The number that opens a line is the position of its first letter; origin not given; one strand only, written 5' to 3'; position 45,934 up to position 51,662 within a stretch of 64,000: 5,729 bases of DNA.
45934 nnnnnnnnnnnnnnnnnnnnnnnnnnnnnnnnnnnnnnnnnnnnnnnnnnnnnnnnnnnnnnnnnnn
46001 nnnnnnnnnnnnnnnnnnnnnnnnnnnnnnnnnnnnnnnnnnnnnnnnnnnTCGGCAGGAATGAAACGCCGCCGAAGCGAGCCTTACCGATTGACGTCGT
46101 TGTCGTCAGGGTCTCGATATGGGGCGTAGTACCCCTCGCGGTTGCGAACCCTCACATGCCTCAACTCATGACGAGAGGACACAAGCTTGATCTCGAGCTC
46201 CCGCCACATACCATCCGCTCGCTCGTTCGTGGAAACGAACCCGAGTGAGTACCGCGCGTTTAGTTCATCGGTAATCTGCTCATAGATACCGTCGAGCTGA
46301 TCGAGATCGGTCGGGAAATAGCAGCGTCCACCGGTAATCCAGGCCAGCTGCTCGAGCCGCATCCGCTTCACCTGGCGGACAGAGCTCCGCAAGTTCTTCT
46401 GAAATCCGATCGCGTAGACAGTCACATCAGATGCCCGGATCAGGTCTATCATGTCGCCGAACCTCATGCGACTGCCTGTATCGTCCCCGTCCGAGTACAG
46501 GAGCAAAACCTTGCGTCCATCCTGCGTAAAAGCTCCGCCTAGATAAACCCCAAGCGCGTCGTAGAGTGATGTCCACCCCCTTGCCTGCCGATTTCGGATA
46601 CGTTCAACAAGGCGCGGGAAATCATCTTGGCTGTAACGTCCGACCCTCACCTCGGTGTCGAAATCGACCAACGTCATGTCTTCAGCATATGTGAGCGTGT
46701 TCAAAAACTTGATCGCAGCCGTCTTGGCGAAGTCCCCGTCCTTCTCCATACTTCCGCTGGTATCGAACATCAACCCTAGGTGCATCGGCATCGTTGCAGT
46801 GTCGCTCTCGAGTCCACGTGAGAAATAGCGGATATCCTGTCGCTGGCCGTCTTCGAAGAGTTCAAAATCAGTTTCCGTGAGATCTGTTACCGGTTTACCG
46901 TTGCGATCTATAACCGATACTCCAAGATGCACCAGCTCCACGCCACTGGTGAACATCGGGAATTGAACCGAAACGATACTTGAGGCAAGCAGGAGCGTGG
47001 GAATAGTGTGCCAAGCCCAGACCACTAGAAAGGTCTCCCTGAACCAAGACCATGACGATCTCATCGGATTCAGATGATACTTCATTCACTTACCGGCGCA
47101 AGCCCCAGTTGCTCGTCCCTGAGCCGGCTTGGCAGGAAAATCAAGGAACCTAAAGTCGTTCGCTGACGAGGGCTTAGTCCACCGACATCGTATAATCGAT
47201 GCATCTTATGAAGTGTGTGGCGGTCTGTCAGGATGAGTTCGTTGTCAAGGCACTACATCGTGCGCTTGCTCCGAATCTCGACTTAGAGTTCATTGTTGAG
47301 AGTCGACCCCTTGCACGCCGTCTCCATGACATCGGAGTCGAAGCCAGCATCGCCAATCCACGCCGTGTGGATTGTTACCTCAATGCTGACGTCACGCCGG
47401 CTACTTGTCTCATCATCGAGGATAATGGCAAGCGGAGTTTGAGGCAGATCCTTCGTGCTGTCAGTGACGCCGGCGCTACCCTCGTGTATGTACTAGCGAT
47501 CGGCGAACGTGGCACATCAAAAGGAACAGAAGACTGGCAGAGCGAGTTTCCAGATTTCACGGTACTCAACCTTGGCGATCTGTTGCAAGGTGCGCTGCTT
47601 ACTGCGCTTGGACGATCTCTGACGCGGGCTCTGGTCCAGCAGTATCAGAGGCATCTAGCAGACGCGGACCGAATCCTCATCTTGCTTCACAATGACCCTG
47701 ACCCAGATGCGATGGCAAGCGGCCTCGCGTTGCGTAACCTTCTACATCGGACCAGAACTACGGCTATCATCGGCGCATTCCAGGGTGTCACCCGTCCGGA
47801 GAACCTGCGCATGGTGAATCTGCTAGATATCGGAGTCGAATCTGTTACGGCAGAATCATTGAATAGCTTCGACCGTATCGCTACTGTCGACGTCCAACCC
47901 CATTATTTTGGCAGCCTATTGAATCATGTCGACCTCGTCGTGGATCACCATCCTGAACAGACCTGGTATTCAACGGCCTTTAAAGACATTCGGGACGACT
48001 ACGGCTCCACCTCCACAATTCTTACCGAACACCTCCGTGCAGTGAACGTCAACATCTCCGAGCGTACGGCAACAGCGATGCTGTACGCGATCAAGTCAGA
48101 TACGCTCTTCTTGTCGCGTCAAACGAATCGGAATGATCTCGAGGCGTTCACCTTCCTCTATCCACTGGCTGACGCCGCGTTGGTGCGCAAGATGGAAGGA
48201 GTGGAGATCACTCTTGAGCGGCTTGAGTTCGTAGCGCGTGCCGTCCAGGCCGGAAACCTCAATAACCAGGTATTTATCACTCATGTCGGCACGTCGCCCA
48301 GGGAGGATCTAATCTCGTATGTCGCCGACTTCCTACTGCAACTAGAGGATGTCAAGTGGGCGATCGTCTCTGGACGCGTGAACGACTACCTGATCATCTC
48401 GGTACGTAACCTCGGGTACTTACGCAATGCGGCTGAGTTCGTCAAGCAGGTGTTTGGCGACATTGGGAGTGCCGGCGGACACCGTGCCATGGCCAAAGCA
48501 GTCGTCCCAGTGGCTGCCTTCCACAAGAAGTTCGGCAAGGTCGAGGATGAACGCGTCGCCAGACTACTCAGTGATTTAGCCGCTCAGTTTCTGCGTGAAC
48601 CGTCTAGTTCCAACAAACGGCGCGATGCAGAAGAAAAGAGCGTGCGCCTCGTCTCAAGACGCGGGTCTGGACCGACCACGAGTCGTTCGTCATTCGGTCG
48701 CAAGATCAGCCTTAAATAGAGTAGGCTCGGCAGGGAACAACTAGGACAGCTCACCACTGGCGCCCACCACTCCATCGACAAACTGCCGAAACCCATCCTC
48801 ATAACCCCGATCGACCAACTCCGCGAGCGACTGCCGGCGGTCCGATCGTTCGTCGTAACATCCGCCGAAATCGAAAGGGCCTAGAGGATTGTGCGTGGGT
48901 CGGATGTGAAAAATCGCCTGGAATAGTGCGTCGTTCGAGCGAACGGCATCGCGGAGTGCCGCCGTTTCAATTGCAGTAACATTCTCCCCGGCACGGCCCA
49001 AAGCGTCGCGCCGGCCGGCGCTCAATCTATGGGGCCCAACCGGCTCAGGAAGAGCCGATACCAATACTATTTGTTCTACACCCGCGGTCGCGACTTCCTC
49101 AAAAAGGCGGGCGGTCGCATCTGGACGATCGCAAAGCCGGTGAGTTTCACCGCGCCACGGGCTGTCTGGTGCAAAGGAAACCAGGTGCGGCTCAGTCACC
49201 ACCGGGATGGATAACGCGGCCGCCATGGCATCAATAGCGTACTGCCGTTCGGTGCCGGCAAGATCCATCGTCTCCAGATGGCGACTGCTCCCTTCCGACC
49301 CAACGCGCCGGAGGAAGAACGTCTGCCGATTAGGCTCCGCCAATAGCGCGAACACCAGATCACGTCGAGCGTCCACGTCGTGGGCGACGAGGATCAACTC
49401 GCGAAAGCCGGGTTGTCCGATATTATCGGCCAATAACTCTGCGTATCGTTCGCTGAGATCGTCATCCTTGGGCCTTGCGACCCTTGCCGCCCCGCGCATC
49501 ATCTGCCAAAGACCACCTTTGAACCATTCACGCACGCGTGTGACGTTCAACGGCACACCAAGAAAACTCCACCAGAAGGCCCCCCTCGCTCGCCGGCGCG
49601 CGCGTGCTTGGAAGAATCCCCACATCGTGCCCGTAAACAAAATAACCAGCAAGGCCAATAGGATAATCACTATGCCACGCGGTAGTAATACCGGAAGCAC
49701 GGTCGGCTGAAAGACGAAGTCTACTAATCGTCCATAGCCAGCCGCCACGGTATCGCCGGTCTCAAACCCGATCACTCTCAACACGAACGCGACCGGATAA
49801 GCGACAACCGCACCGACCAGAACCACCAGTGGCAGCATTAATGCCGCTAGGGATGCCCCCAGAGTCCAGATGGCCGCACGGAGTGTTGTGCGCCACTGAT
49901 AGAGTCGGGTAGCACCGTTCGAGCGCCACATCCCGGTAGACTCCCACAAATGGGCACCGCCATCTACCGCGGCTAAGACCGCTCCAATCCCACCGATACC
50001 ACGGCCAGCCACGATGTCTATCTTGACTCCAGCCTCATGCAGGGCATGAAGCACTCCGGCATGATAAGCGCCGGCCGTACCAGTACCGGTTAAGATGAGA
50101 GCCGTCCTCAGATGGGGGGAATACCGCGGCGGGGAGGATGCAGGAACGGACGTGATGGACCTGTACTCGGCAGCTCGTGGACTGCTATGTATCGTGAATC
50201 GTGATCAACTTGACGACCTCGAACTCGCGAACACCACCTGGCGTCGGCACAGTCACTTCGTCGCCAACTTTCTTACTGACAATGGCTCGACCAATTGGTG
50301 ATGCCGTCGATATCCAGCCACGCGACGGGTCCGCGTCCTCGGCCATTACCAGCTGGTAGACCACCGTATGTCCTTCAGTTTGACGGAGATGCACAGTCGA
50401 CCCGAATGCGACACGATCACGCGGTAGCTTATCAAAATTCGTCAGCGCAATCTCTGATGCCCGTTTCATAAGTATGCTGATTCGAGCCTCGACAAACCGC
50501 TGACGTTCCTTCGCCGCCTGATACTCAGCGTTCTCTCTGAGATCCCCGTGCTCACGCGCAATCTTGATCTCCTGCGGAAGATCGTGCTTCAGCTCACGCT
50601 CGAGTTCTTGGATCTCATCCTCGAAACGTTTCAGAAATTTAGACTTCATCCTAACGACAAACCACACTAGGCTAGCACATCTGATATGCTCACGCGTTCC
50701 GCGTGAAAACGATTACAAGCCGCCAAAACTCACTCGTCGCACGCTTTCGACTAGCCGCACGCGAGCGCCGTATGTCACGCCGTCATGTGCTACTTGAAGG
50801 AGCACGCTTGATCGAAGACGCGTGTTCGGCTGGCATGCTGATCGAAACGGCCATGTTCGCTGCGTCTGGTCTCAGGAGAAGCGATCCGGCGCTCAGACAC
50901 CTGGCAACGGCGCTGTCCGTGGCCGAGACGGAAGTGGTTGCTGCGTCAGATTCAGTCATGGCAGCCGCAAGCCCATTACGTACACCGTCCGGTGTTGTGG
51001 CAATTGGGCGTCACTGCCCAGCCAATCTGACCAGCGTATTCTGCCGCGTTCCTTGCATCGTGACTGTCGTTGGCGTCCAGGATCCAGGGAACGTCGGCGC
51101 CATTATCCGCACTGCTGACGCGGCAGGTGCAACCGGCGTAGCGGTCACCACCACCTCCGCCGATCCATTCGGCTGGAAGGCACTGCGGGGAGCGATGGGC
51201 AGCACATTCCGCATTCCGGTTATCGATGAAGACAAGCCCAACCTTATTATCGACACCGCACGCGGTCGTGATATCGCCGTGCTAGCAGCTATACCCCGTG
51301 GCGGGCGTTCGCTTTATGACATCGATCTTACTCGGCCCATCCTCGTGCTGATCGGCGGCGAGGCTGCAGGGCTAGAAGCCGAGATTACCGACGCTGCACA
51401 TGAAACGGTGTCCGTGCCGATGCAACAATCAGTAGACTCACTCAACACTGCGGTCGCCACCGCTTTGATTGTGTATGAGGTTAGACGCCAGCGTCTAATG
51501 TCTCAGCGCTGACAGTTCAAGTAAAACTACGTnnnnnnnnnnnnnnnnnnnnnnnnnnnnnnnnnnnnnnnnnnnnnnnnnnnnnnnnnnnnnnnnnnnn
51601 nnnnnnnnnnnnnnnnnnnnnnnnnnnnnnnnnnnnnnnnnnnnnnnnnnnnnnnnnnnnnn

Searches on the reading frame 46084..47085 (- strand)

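Call 53: search_protein_families(library=pfam, proteins=[window:46084-47085:-], max_evalue=0.001)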
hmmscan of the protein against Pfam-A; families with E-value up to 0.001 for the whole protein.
window:46084-47085:- (333 aa): 2 families
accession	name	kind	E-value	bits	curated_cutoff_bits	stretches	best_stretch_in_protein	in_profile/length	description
PF00092.34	VWA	-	1.8e-09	38.5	23.8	1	105-270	4-174/174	von Willebrand factor type A domain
PF13519.12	VWA_2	-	2.8e-05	25.1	27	1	105-200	3-106/107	von Willebrand factor type A domain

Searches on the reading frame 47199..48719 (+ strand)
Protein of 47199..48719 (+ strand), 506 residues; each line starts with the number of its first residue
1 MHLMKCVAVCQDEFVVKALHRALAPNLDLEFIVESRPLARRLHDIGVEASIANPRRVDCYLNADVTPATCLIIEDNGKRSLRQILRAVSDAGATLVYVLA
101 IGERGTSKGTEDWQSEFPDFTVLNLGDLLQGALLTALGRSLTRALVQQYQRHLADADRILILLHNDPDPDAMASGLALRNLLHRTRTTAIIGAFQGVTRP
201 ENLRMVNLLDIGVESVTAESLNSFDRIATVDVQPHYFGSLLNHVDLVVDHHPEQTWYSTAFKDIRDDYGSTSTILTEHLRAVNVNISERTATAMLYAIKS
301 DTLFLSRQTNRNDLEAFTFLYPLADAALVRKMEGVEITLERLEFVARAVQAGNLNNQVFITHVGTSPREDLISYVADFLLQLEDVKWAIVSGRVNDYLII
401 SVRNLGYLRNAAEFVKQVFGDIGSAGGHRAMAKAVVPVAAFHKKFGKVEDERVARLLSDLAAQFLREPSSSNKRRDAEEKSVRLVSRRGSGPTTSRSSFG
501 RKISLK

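Call 72: search_protein_families(library=pfam, proteins=[window:47199-48719:+], max_evalue=0.0001)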
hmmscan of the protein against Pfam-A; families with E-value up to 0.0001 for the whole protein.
window:47199-48719:+ (506 aa): 1 family
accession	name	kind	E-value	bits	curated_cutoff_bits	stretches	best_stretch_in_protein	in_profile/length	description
PF01368.27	DHH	-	3.4e-09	37.5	28.1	1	158-298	1-125/125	DHH family, N-terminal domain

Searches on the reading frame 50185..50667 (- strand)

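Call 29: search_protein_families(library=pfam, proteins=[window:50185-50667:-], max_evalue=0.001)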
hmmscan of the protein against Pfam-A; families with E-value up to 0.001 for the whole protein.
window:50185-50667:- (160 aa): 2 families
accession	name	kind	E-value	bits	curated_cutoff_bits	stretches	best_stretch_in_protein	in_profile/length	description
PF01272.25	GreA_GreB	-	2.1e-24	85.7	26.9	1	82-153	2-74/77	Transcription elongation factor, GreA/GreB, C-term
PF03449.20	GreA_GreB_N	-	1.5e-16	60.7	24.5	1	12-70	8-66/71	Transcription elongation factor, N-terminal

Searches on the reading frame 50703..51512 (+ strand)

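Call 29: search_protein_families(library=pfam, proteins=[window:50703-51512:+], max_evalue=0.001)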
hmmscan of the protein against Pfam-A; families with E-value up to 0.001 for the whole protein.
window:50703-51512:+ (269 aa): 2 families
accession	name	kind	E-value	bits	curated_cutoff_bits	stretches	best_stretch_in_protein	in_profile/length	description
PF00588.24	SpoU_methylase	-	3.8e-32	111.8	29.7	1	119-258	3-142/142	SpoU rRNA Methylase family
PF22435.1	MRM3-like_sub_bind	-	7.7e-10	39.5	27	1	16-100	9-84/84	MRM3-like substrate binding domain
